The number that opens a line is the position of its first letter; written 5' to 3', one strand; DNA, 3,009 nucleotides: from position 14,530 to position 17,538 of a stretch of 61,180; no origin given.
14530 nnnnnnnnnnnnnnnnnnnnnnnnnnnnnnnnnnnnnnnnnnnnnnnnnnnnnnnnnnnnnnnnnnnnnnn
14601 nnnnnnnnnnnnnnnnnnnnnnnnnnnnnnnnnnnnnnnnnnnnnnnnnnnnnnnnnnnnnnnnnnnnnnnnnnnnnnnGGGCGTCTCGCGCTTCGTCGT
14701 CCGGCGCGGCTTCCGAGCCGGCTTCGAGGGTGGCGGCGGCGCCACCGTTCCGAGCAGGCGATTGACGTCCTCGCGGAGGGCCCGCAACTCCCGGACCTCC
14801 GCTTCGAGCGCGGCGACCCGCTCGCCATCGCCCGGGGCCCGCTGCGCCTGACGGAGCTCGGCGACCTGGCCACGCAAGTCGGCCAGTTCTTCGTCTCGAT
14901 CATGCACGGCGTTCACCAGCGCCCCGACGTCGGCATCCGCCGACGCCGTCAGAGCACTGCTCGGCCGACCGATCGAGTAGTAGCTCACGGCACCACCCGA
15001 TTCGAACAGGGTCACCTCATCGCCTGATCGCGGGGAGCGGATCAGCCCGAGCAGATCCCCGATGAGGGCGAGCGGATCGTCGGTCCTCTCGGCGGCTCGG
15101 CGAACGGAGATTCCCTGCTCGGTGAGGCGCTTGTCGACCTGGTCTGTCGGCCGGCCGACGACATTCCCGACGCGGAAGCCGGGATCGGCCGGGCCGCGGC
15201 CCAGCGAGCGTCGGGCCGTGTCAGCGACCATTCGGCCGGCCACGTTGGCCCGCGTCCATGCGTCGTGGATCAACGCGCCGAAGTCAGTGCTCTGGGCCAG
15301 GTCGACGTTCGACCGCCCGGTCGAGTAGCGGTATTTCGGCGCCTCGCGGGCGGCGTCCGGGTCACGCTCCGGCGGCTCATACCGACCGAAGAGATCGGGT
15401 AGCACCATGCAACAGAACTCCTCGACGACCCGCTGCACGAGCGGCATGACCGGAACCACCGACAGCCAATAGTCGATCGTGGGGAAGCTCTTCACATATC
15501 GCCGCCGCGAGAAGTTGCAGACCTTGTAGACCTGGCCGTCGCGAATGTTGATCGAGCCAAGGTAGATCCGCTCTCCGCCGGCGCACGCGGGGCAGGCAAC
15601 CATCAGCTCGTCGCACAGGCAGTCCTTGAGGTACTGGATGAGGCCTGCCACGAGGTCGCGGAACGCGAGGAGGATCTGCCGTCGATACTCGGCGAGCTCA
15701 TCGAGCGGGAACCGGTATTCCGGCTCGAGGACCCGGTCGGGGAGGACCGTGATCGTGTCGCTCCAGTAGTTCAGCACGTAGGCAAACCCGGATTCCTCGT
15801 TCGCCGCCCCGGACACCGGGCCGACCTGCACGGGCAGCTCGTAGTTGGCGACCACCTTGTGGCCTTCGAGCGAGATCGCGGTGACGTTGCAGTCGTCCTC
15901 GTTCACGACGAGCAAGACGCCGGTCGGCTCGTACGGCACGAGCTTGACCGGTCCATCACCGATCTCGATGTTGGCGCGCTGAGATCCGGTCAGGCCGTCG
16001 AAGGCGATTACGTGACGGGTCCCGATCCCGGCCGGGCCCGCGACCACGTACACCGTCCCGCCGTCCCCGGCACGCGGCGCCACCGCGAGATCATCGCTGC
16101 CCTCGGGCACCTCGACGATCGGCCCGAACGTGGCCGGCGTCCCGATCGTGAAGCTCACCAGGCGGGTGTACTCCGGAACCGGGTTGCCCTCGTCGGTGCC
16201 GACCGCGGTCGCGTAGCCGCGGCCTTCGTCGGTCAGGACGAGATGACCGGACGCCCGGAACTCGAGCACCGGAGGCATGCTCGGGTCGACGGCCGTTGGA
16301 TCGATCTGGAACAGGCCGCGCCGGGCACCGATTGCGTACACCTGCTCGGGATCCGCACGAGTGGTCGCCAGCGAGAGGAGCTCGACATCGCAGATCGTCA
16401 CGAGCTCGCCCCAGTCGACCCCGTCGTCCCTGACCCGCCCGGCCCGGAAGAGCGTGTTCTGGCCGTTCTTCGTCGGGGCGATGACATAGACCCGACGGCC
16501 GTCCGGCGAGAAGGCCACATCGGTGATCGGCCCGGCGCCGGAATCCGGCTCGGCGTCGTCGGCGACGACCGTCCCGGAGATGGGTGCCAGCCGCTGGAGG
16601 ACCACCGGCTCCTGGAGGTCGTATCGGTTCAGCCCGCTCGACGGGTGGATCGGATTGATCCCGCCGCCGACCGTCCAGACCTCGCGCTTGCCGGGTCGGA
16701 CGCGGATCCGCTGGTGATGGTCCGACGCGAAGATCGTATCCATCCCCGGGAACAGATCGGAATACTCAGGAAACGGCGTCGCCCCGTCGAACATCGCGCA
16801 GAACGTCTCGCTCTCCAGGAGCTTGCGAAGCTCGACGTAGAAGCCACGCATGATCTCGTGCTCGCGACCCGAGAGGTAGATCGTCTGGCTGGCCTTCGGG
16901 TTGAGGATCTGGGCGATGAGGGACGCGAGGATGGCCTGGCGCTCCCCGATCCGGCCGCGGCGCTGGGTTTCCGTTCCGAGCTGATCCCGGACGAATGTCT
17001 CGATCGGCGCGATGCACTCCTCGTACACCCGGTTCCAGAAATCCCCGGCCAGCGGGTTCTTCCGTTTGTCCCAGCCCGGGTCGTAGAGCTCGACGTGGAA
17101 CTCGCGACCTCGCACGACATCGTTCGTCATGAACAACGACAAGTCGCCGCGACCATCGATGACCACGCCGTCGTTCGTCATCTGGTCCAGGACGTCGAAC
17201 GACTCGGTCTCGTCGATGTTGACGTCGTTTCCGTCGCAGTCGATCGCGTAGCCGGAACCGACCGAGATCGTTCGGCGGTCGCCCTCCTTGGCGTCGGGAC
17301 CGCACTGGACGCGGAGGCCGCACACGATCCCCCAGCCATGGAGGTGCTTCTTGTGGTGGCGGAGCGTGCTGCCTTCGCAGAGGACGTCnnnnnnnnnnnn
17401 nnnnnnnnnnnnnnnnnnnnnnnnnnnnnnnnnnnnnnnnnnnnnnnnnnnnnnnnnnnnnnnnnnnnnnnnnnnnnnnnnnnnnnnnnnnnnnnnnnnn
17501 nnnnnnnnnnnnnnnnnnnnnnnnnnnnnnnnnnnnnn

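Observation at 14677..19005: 1442-aa DUF6519-like / beta-propeller / coiled-coil protein occupies the tail-fibre slot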

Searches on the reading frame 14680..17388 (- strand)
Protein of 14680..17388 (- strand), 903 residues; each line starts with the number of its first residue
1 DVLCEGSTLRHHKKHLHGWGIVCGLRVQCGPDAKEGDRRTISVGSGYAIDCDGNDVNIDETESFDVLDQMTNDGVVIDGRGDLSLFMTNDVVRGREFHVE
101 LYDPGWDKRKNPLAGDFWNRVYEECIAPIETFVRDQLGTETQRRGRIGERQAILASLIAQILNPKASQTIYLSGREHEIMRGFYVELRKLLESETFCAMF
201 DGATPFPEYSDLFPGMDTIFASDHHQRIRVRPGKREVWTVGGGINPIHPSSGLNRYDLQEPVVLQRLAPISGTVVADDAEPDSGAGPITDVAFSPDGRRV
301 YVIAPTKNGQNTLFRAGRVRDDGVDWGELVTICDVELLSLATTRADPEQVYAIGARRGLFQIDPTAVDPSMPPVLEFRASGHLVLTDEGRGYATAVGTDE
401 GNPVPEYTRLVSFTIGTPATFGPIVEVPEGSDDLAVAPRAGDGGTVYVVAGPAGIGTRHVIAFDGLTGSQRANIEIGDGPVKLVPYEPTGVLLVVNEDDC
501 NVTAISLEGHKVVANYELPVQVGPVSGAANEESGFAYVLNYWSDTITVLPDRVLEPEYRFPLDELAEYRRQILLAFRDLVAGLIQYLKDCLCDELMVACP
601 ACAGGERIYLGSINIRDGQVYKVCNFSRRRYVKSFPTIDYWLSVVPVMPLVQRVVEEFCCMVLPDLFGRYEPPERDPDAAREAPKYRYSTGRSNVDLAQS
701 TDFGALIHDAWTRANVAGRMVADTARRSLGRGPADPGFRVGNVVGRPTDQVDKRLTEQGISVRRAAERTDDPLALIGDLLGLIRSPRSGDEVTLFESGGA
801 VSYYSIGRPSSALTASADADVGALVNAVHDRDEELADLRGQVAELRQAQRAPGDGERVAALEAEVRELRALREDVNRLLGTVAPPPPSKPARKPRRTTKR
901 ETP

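Call 39: predict_structure(alignment_id=A1)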
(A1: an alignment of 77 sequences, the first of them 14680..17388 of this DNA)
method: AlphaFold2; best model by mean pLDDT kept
length: 903 residues; sequences in the alignment: 77
mean_pLDDT: 83.8   pTM: 0.72
mean pLDDT of the five models: 83.8, 82.8, 81.0, 80.5, 80.1
residues with pLDDT >= 90: 475; 70-90: 257; 50-70: 98; < 50: 73
segments of 3 or more residues with pLDDT < 50: 1-6, 108-114, 597-600, 633-643, 731-733, 811-823, 852-854, 880-903
pLDDT, mean of each block of 10 residues (from residue 1): 51 68 73 78 85 84 91 89 87 87 63 58 87 83 76 94 92 97 94 78 94 96 96 96 92 95 94 85 87 98 94 98 96 98 98 98 98 98 97 94 94 94 97 95 94 90 97 95 97 97 97 97 97 95 97 97 97 95 90 64 70 87 73 46 58 80 82 92 91 92 77 72 59 60 90 92 89 71 78 93 80 43 58 76 68 57 78 68 44 42 38
secondary structure, 60 per line:
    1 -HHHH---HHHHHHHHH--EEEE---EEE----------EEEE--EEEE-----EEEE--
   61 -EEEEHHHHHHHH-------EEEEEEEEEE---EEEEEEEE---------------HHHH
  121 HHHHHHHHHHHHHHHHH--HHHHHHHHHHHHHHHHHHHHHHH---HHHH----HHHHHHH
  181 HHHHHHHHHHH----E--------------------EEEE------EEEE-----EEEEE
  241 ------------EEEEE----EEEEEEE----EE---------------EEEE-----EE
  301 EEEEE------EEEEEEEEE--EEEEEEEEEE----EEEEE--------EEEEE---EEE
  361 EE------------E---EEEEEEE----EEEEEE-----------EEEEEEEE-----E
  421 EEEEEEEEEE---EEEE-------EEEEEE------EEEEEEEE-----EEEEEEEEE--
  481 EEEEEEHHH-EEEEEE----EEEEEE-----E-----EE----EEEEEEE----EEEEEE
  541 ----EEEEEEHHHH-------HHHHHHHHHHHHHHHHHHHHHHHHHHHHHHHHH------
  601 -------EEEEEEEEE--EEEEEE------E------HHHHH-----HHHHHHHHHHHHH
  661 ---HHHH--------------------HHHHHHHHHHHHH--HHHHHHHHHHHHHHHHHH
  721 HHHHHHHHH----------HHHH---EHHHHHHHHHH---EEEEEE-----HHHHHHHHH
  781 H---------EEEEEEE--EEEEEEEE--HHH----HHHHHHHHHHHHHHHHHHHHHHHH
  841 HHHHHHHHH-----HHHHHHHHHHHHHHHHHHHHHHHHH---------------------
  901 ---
elements in order (helices of 4 or more, strands of 3 or more residues): H2-5 H9-17 E20-23 E27-29 E40-43 E46-49 E55-58 E62-65 H66-73 E81-90 E94-101 H117-137 H140-162 H166-169 H174-191 E217-220 E227-230 E236-240 E253-257 E262-268 E290-293 E299-305 E312-320 E323-332 E337-341 E350-354 E358-362 E379-385 E390-395 E407-414 E420-430 E434-437 E445-450 E457-464 E470-478 E481-486 E491-496 E501-506 E524-530 E535-540 E545-550 H551-554 H562-594 E608-616 E619-624 H638-642 H648-660 H664-667 H688-700 H703-729 H740-743 H748-757 E761-766 H772-781 E791-797 E800-807 H817-849 H855-879
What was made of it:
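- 17056..17385 (-): aa 541-650: beta domain with the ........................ 'shoulder' motif shared with fibre-slot proteins of other eCIS lineages. AF2 predicts strands here (call 39).
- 16741..17055 (-): aa 651-755: helical part of the stem, before the propeller. AF2 helices at aa 656-730, pLDDT about 76-97 (call 39).
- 15739..16740 (-): aa 756-1089: 7-bladed YVTN-type beta-propeller, inserted into the stem. Its second half (aa 921-1089) is the most variable globular region. AF2 pLDDT >90 (call 39).
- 14752..14955 (-): aa 1351-1418: two heptad-repeat helices (33 and 25 aa) separated by APGDG; conserved motif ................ AF2 helices (call 39).
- On YVTN beta-propeller: AF2 model with pLDDT >90 in aa 756-1089 (call 39).
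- AF2 model of aa 540-1442: pLDDT 83.8, pTM 0.72 (call 39).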

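Call 41: fold_search(model_id=the predicted structure, library=pdb)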
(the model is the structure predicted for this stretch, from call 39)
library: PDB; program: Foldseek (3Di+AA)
matches with E <= 10: 1600; with E <= 0.001: 1287
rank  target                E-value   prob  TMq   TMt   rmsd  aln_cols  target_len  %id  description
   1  9k3p_B                2.0e-12  1.00  0.27  0.69  16.9       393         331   10  Cryo-EM structure of the unliganded human melanocortin receptor 1 (MC1R)-Gs complex (released 2025-08-06)
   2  9ode_B                2.7e-12  1.00  0.28  0.70  19.0       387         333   10  Structure of the MOR/Gi/Lofentanil Complex, Nucleotide Free (released 2026-03-04)
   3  5yzv_B                3.0e-12  1.00  0.28  0.81   3.8       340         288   14  Biophysical and structural characterization of the thermostable WD40 domain of a prokaryotic protein, Thermomonospora  (released 2018-10-03)
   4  5yzv_C                3.1e-12  1.00  0.26  0.73   5.3       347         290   14  Biophysical and structural characterization of the thermostable WD40 domain of a prokaryotic protein, Thermomonospora  (released 2018-10-03)
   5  8z68_B                3.1e-12  1.00  0.28  0.68  18.9       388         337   10  Cryo-EM structure of the hGPR68-Gs complex in pH6.8 (released 2025-04-23)
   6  9ppx_C                8.6e-12  1.00  0.28  0.71  16.4       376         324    9  CryoEM structure of delta opioid receptor bound to G proteins and naltrexone (released 2026-03-04)
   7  8iq4_B                8.6e-12  1.00  0.27  0.69  18.9       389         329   10  Cryo-EM structure of Carboprost-bound prostaglandin-F2-alpha receptor-miniGq-Nb35 complex (released 2024-01-31)
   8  3pvw_B                9.6e-12  1.00  0.28  0.69  19.0       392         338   10  Bovine GRK2 in complex with Gbetagamma subunits and a selective kinase inhibitor (CMPD103A) (released 2011-06-01)
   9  8glv_Cq               1.1e-11  1.00  0.25  0.21  75.2       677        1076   10  96-nm repeat unit of doublet microtubules from Chlamydomonas reinhardtii flagella (released 2023-05-31)
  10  8wc3_B                1.3e-11  1.00  0.28  0.72  18.9       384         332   10  Cryo-EM structure of the SEP363856-bound mTAAR1-Gs complex (released 2023-12-27)
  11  8wc8_B                1.3e-11  1.00  0.26  0.67  16.7       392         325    9  Cryo-EM structure of the ZH8651-bound hTAAR1-Gs complex (released 2023-12-27)
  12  8wc4_B                1.4e-11  1.00  0.28  0.69  19.1       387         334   11  Cryo-EM structure of the ZH8651-bound mTAAR1-Gs complex (released 2023-12-27)
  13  1gg2_B                1.4e-11  1.00  0.27  0.67  18.9       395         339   11  G PROTEIN HETEROTRIMER MUTANT GI_ALPHA_1(G203A) BETA_1 GAMMA_2 WITH GDP BOUND (released 1997-02-12)
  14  9p81_B                1.5e-11  1.00  0.27  0.69  19.0       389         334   10  NTSR1-Gi-NTS(8-13), GTP-bound Complex in the Canonical, AHD Open State (C-Open-GTP) (released 2026-03-25)
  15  7w40_C                1.6e-11  1.00  0.28  0.72  13.7       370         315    9  Cryo-EM Structure of Human Gastrin Releasing Peptide Receptor in complex with the agonist Bombesin (6-14) [D-Phe6, bet (released 2023-02-22)
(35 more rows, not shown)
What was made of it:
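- On YVTN beta-propeller: Foldseek E about 1e-12 to propellers (call 41).
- Checked: Foldseek returns WD40/YVTN propellers (calls 39, 41).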

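Call 43: find_related_loci(query=A1, collection=genome_contigs, flank=10000)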
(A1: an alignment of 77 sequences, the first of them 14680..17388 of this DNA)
Query A1 (903 aa) in genome_contigs; peptide patterns used: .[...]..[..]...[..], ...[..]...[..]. (x = any residue, [..] = any of these).
599 stretches matched a pattern (row limit reached: there are more); 90 encode a relative of the query (tblastn E <= 1e-3); the best 80 are kept; 80 distinct loci.
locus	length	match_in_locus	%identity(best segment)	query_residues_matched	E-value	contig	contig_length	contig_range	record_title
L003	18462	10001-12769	42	3-878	0e+0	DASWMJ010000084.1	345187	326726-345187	MAG TPA_asm: Chloroflexia bacterium isolate SMAG_U3384 k141_364381, whole genome shotgun sequence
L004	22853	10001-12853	39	1-883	0e+0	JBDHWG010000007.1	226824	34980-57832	MAG: Anaerolineae bacterium isolate AS-MICRO-3CA.356 NODE_126_length_226824_cov_22.460303, whole genome shotgun sequence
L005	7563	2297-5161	38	1-879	0e+0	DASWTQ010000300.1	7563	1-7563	MAG TPA_asm: Herpetosiphonaceae bacterium isolate SMAG_U3579 k141_129404, whole genome shotgun sequence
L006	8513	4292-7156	38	1-879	0e+0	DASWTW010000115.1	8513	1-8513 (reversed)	MAG TPA_asm: Herpetosiphonaceae bacterium isolate SMAG_U3586 k141_136977, whole genome shotgun sequence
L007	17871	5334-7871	40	1-848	0e+0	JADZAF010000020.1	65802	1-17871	MAG: Bryobacterales bacterium isolate SJ613 c_000000047121, whole genome shotgun sequence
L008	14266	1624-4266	39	9-879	0e+0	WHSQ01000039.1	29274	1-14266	MAG: Actinomycetota bacterium isolate Dino_bin11 NODE_39_length_29274_cov_43.887676, whole genome shotgun sequence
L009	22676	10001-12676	34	1-893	1e-143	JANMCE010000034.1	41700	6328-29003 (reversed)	MAG: Actinomycetes bacterium isolate OTE_1_metabat_202 OTE_1_k141_935624, whole genome shotgun sequence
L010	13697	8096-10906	33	3-899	7e-141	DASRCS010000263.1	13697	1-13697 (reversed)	MAG TPA_asm: Pyrinomonadaceae bacterium isolate SMAG_U9959 k141_110096, whole genome shotgun sequence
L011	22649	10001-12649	33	1-871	2e-144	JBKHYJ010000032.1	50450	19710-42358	MAG: Blastocatellia bacterium isolate NC_bin.3.orig k127_438962, whole genome shotgun sequence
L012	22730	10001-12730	33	1-894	2e-137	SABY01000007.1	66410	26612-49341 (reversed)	MAG: Clostridia bacterium isolate INTA.CYC.150 contig-100_257, whole genome shotgun sequence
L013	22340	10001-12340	34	1-764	1e-137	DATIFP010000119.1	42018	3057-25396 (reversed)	MAG TPA_asm: Blastocatellia bacterium isolate SMAG_U16398 k141_660082, whole genome shotgun sequence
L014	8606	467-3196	32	1-896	8e-138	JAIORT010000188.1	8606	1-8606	MAG: Bacteroidales bacterium isolate SMBSF25 20074_Bin_6_contigs_1_c_000000000930, whole genome shotgun sequence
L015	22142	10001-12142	39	1-675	1e-136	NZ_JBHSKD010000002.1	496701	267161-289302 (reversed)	Nocardioides taihuensis strain CGMCC 4.7318 platanus_K_17_124_2, whole genome shotgun sequence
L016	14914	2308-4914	33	1-848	3e-136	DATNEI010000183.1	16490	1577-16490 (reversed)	MAG TPA_asm: Pyrinomonadaceae bacterium isolate SMAG_U11264 k141_1923647, whole genome shotgun sequence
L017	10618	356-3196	32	1-902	6e-142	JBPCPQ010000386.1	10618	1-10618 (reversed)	MAG: Pyrinomonadaceae bacterium isolate TH_ant_mag_186 S1Ck127_3244982_flag_0_multi_12.1445_len_10618, whole genome shot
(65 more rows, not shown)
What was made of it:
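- The family occurs in both monoderm and diderm phyla, whose envelopes differ (call 43).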

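Call 71: fold_search(model_id=the predicted structure, library=viral)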
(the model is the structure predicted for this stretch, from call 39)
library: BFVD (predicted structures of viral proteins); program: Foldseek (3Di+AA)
matches with E <= 10: 745; with E <= 0.001: 161
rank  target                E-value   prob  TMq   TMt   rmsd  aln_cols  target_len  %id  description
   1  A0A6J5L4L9            1.4e-12  1.00  0.29  0.32  10.6       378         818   13  Uncharacterized protein [uncultured Caudovirales phage]
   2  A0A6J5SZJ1            1.1e-10  1.00  0.28  0.68   5.8       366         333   13  COG3391 Uncharacterized conserved protein [uncultured Caudovirales phage]
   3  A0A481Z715            9.4e-10  1.00  0.23  0.37   7.2       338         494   10  Uncharacterized protein [Pithovirus LCPAC104]
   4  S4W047                2.1e-09  1.00  0.20  0.26  12.2       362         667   14  YncE incomplete domain containing protein [Pandoravirus salinus]
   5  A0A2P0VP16            7.6e-09  1.00  0.24  0.22   7.1       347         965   12  TIR/WD40 domain-containing protein [Tetraselmis virus 1]
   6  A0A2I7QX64            7.6e-09  1.00  0.27  0.55  10.4       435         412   12  (no name in the UniProt tables at hand)
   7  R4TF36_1              7.6e-09  1.00  0.19  0.19   8.3       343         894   10  (no name in the UniProt tables at hand)
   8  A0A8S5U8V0            1.0e-08  1.00  0.25  0.29  21.6       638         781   10  Translation initiation factor-like protein [Siphoviridae sp. ctnMR5]
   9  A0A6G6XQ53            1.1e-08  1.00  0.25  0.44  21.6       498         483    9  (no name in the UniProt tables at hand)
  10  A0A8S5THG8            1.2e-08  1.00  0.21  0.26  32.5       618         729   14  NHL protein [Myoviridae sp. ctIty1]
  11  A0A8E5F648            1.4e-08  1.00  0.16  0.13  24.2       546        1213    9  (no name in the UniProt tables at hand)
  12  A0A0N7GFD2            1.6e-08  1.00  0.25  0.57   9.4       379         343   13  Uncharacterized protein [Pseudomonas phage POR1]
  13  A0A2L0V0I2            1.6e-08  1.00  0.26  0.18  17.7       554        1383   10  Autotransporter adhesin [Agrobacterium phage Atu_ph07]
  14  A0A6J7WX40            1.7e-08  1.00  0.26  0.23  22.4       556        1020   12  Intramolecular chaperone auto-processing domain containing protein [uncultured Caudovirales phage]
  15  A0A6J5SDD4            2.0e-08  1.00  0.22  0.27  13.8       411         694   12  WD40/YVTN repeat-like-containing domain containing protein [uncultured Caudovirales phage]
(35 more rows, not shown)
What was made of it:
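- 15739..16740 (-): Foldseek finds propellers in PDB and BFVD (calls 41, 71).
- Foldseek lists a lactonase-like viral propeller among many hits (call 71).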
